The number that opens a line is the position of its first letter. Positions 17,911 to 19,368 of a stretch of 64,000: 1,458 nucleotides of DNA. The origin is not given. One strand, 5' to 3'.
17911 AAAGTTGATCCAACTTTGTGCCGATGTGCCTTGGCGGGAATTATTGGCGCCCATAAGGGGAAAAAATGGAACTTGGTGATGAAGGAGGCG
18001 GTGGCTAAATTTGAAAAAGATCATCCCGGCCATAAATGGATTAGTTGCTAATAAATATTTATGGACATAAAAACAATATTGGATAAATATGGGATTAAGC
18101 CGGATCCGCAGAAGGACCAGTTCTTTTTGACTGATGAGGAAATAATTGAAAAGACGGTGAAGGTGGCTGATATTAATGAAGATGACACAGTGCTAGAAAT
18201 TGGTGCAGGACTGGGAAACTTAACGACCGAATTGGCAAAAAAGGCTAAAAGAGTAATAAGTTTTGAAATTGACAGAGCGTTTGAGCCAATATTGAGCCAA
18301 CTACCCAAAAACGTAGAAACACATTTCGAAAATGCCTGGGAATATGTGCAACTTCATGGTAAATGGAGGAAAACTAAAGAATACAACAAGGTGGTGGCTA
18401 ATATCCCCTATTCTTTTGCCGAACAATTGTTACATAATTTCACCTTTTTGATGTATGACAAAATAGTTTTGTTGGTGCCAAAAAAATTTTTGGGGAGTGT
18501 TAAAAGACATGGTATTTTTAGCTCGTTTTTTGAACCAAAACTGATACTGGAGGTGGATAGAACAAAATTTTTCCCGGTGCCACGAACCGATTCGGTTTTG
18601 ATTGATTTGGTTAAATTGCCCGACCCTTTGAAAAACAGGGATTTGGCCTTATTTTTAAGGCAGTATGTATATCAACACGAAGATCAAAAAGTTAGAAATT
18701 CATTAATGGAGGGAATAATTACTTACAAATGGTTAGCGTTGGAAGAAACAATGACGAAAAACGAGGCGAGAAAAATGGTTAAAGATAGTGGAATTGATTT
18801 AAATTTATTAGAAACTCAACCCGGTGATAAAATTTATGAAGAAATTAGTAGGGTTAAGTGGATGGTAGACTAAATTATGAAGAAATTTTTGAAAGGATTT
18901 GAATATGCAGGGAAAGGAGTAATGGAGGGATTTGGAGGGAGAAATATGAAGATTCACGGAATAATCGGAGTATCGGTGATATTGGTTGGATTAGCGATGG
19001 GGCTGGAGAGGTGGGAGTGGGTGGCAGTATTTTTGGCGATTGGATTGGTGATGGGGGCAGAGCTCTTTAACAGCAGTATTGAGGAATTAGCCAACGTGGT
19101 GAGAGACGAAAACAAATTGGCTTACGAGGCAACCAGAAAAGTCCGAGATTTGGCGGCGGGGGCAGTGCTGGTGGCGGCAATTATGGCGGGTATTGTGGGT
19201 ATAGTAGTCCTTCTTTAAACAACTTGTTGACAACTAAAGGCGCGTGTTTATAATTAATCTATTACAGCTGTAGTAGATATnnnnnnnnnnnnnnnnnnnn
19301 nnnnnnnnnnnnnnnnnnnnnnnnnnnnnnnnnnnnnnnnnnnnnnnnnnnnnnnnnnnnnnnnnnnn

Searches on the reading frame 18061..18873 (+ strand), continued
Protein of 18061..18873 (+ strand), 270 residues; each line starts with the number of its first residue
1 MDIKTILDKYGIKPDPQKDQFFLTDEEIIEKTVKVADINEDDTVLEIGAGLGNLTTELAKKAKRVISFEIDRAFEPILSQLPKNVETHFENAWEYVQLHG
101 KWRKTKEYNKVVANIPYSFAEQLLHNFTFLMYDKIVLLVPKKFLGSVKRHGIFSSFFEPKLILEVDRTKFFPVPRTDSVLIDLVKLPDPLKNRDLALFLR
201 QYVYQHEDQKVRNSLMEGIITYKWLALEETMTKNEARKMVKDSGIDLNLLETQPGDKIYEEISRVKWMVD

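Call 31: get_annotated_region(hit=H1, flank=300)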
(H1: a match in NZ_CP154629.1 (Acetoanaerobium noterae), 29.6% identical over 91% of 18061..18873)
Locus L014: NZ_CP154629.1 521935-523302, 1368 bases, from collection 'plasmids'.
description: Acetoanaerobium noterae strain DSL2 plasmid pTPELB2, complete sequence
organism: Acetoanaerobium noterae (NCBI taxid 745369)
taxonomy: Bacteria; Bacillota; Clostridia; Peptostreptococcales; Filifactoraceae; Acetoanaerobium; Acetoanaerobium noterae
host: -; source: cell culture,Sludge of a digestion tower of a wastewater treatment plant; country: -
typing (MOB-suite, as given by PLSDB): non-mobilizable
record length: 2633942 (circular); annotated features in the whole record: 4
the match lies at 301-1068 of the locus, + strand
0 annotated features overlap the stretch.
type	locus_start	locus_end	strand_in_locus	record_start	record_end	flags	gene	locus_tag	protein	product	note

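Call 42: find_encoding_contigs(protein=P0064, flank=10000, max_places=1)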
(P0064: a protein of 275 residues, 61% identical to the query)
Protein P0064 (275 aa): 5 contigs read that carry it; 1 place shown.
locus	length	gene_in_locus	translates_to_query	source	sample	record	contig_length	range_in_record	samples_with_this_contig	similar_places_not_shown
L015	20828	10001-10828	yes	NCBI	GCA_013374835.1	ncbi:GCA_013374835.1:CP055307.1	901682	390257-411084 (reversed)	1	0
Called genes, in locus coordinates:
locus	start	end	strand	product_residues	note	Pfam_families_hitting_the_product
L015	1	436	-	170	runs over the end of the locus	PF04229:GrpB (weak)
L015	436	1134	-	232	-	PF03575:Peptidase_S51, PF07685:GATase_3 (faint)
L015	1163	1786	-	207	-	PF00300:His_Phos_1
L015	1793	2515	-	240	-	PF01177:Asp_Glu_race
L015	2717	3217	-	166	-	-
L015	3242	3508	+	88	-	PF04266:ASCH (weak), PF12961:DUF3850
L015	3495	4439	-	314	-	PF01931:NTPase_I-T, PF00293:NUDIX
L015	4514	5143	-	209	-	PF00588:SpoU_methylase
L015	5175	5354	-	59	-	-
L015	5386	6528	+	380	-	PF04229:GrpB, PF02353:CMAS, PF13489:Methyltransf_23, PF08241:Methyltransf_11, PF08242:Methyltransf_12, PF13649:Methyltransf_25, PF13847:Methyltransf_31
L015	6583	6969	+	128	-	-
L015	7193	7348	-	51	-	PF10706:Aminoglyc_resit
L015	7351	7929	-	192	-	PF01928:CYTH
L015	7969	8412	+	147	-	PF00293:NUDIX, PF14815:NUDIX_4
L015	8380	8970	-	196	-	-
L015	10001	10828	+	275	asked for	PF00398:RrnaAD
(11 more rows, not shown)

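Call 43: find_encoding_contigs(protein=P0143, flank=10000, max_places=1)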
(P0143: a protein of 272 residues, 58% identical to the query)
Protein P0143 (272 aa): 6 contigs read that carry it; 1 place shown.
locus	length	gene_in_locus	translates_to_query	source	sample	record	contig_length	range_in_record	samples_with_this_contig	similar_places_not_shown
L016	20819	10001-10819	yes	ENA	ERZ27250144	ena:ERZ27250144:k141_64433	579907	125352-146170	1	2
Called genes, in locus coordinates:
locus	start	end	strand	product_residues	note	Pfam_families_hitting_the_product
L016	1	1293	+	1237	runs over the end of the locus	PF04997:RNA_pol_Rpb1_1, PF00623:RNA_pol_Rpb1_2, PF04983:RNA_pol_Rpb1_3, PF04998:RNA_pol_Rpb1_5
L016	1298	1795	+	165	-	PF00164:Ribosom_S12_S23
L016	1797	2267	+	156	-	PF00177:Ribosomal_S7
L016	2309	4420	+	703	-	PF00009:GTP_EFTU, PF03144:GTP_EFTU_D2, PF22042:EF-G_D2, PF14492:EFG_III, PF16658:RF3_C, PF03764:EFG_IV, PF00679:EFG_C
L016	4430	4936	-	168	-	-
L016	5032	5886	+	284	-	-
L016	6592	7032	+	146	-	PF01451:LMWPc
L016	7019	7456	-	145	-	-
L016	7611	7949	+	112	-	-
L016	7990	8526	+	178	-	PF12917:YfbR-like, PF13023:HD_3, PF01966:HD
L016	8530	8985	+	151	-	PF11969:DcpS_C (weak), PF01230:HIT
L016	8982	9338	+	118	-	-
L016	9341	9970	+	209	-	PF00300:His_Phos_1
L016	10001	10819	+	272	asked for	PF00398:RrnaAD, PF02475:TRM5-TYW2_MTfase (weak)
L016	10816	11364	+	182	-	PF13302:Acetyltransf_3 (weak), PF13420:Acetyltransf_4 (weak), PF00583:Acetyltransf_1, PF13673:Acetyltransf_10, PF13508:Acetyltransf_7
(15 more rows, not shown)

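Call 44: find_encoding_contigs(protein=P0053, flank=10000, max_places=1)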
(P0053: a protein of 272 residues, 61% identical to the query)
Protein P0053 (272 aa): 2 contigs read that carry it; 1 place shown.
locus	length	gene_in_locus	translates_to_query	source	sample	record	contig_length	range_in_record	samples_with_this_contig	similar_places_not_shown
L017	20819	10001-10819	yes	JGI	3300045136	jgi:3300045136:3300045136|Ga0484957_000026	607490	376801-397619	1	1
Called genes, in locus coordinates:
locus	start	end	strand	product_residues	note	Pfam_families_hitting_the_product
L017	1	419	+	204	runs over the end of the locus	PF13482:RNase_H_2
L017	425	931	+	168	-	PF00293:NUDIX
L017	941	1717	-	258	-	PF04402:SIMPL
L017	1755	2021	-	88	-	PF02609:Exonuc_VII_S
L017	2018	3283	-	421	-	PF13742:tRNA_anti_2, PF01336:tRNA_anti-codon (weak), PF02601:Exonuc_VII_L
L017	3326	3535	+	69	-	-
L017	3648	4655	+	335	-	-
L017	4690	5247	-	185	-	-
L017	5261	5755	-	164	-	-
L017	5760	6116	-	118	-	-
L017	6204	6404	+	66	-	-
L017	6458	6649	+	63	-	-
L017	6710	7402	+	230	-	PF02463:SMC_N (faint), PF00005:ABC_tran, PF13304:AAA_21 (faint)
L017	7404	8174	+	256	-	PF00950:ABC-3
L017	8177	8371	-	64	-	-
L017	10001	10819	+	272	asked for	PF00398:RrnaAD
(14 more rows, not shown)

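Call 52: search_protein_families(library=pfam, proteins=[L005:1-1680:-, L005:2513-2782:-, L005:2797-3402:-, L005:3411-5423:-], max_evalue=0.001)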
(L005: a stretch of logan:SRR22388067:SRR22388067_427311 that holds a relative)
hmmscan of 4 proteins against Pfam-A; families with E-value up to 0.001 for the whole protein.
L005:1-1680:- (560 aa): 2 families
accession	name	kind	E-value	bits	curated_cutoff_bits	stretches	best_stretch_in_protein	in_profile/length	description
PF01411.24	tRNA-synt_2c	-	2.4e-126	422.9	30.3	1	5-450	1-449/552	tRNA synthetases class II (A)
PF07973.19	tRNA_SAD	-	2.2e-06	28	24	1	539-560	1-22/44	Threonyl and Alanyl tRNA synthetase second additional domain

L005:2513-2782:- (89 aa): 1 family
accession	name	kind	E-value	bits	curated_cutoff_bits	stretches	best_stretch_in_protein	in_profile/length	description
PF06103.16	DUF948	-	0.00048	20.7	37.2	1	9-77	18-86/89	Bacterial protein of unknown function (DUF948)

L005:2797-3402:- (201 aa): 2 families
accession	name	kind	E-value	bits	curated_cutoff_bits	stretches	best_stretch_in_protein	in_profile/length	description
PF13413.12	HTH_25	-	6.3e-14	52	24.6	1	8-68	2-62/62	Helix-turn-helix domain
PF09136.16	Glucodextran_B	-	6.6e-08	32.8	27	1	124-197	1-77/83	Glucodextranase, domain B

L005:3411-5423:- (670 aa): 4 families
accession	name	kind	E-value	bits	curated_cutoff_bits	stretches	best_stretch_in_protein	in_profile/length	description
PF01580.24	FtsK_SpoIIIE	-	6.2e-61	206.1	24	1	305-492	2-221/221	FtsK/SpoIIIE family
PF17854.6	FtsK_alpha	-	3e-24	85.6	22.9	1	202-297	6-101/101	FtsK alpha domain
PF09397.16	FtsK_gamma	-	3.1e-24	84.9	30.6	1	599-659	2-62/63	Ftsk gamma domain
PF13491.11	FtsK_4TM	-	0.00077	19.6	23.1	0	28-125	58-169/171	4TM region of DNA translocase FtsK/SpoIIIE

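Call 70: predict_structure(alignment_id=A2)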
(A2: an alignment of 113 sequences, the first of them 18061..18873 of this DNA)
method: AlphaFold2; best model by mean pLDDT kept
length: 270 residues; sequences in the alignment: 113
mean_pLDDT: 96.0   pTM: 0.89
mean pLDDT of the five models: 96.0, 95.2, 95.0, 94.8, 93.7
residues with pLDDT >= 90: 256; 70-90: 12; 50-70: 2; < 50: 0
segments of 3 or more residues with pLDDT < 50: none
pLDDT, mean of each block of 10 residues (from residue 1): 91 93 97 98 97 98 98 97 98 94 96 93 94 98 94 97 98 97 97 97 97 98 97 97 97 96 85
secondary structure, 60 per line:
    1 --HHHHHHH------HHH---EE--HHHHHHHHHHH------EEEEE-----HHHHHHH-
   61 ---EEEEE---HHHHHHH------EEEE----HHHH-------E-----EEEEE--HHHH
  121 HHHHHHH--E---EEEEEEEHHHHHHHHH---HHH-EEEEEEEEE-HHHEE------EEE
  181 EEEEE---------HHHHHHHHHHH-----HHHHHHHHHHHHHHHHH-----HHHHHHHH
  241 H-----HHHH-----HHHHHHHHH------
elements in order: H3-9 H26-36 E43-47 H53-59 E64-68 H72-78 E85-88 H93-96 E110-114 H117-127 E134-140 H141-149 E157-165 E178-185 H195-205 H211-227 H233-241 H247-250 H256-264

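Call 73: fold_search(model_id=the predicted structure, library=pdb)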
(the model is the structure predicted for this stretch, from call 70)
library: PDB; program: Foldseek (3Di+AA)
matches with E <= 10: 1866; with E <= 0.001: 900
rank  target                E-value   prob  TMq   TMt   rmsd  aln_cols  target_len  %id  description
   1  8x47                  6.1e-21  1.00  0.63  0.64   8.0       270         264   26  Crystal structure of DIMT1 in complex with S-adenosyl-L-homocysteine (SAH) from Pyrococcus horikoshii (released 2024-08-28)
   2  8x3w_A                1.3e-20  1.00  0.65  0.65   7.2       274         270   26  Crystal structure of DIMT1 from the thermophilic archaeon, Pyrococcus horikoshii (released 2024-08-28)
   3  8x44_A                1.4e-20  1.00  0.64  0.64   7.2       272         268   26  Crystal structure of DIMT1 in complex with 5'-methylthioadenosine from Pyrococcus horikoshii (FormI) (released 2024-08-28)
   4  8x4l_A                2.7e-20  1.00  0.64  0.64   7.3       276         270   25  Crystal structure of the N132A mutant of DIMT1 from Pyrococcus horikoshii (released 2024-08-28)
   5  8x41_A                4.9e-20  1.00  0.66  0.66   6.5       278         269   25  Crystal structure of DIMT1 in complex with 5'-methylthioadenosine and adenosine from Pyrococcus horikoshii (released 2024-08-28)
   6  8x4o_A                4.9e-20  1.00  0.66  0.66   6.4       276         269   26  Crystal structure of the Y135A mutant of DIMT1 in complex with 5'-methylthioadenosine from Pyrococcus horikoshii (released 2024-08-28)
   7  8x4p_A                7.1e-20  1.00  0.65  0.65   7.1       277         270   25  Crystal structure of the Y135A mutant of DIMT1 in complex with adenosylornithine (SFG) from Pyrococcus horikoshii (released 2024-08-28)
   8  8x4i                  2.0e-19  1.00  0.66  0.66   6.7       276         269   26  Crystal structure of the D117A mutant of DIMT1 in complex with 5'-methylthioadenosine from Pyrococcus horikoshii (released 2024-08-28)
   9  3fyd                  2.7e-19  1.00  0.57  0.59   8.3       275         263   26  Crystal Structure of Dim1 from the thermophilic archeon, Methanocaldococcus jannaschi (released 2009-06-30)
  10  8x4g_A                6.9e-19  1.00  0.63  0.63   7.8       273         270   27  Crystal structure of the D117A mutant of DIMT1 from Pyrococcus horikoshii (released 2024-08-28)
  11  3fyc_A                1.5e-18  1.00  0.56  0.57   8.5       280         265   26  Crystal Structure of Dim1 from the thermophilic archeon, Methanocaldococcus jannaschi (released 2009-06-30)
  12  3grv                  1.7e-18  1.00  0.57  0.59   8.3       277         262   25  Crystal Structure of the Complex between Adenosine and Methanocaldococcus jannaschi Dim1 (released 2010-03-31)
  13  6ift                  2.8e-18  1.00  0.63  0.58   7.9       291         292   24  KsgA from Bacillus subtilis in complex with SAM (released 2019-01-30)
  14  6ifs_A                4.4e-17  1.00  0.61  0.57   7.7       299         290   23  KsgA from Bacillus subtilis 168 (released 2019-01-30)
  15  2h1r_B                1.2e-16  1.00  0.58  0.57   7.8       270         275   22  Crystal structure of a dimethyladenosine transferase from Plasmodium falciparum (released 2006-06-13)
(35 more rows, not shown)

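Call 104: search_protein_families(library=padloc, proteins=[window:18061-18873:+], max_evalue=0.001)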
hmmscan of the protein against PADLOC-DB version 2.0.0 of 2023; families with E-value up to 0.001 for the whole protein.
window:18061-18873:+ (270 aa): 2 families
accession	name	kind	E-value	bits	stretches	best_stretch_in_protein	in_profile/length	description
PDLC04134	mad2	-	3.2e-17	60.5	1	3-128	254-371/492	mads_2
PDLC03248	MTase_II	-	0.00049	17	1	22-118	12-96/521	Type II methyltransferase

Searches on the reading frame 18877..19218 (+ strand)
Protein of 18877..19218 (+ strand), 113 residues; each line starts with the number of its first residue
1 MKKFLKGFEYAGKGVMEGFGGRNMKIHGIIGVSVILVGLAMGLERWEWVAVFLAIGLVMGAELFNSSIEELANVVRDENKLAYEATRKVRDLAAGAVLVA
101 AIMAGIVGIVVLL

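Call 19: search_protein_families(library=pfam, proteins=[window:18877-19218:+], max_evalue=0.001)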
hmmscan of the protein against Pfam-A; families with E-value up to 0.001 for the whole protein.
window:18877-19218:+ (113 aa): 1 family
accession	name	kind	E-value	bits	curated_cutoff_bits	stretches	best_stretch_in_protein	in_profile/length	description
PF01219.24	DAGK_prokar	-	5.9e-24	84.3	22.3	1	10-112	2-102/102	Prokaryotic diacylglycerol kinase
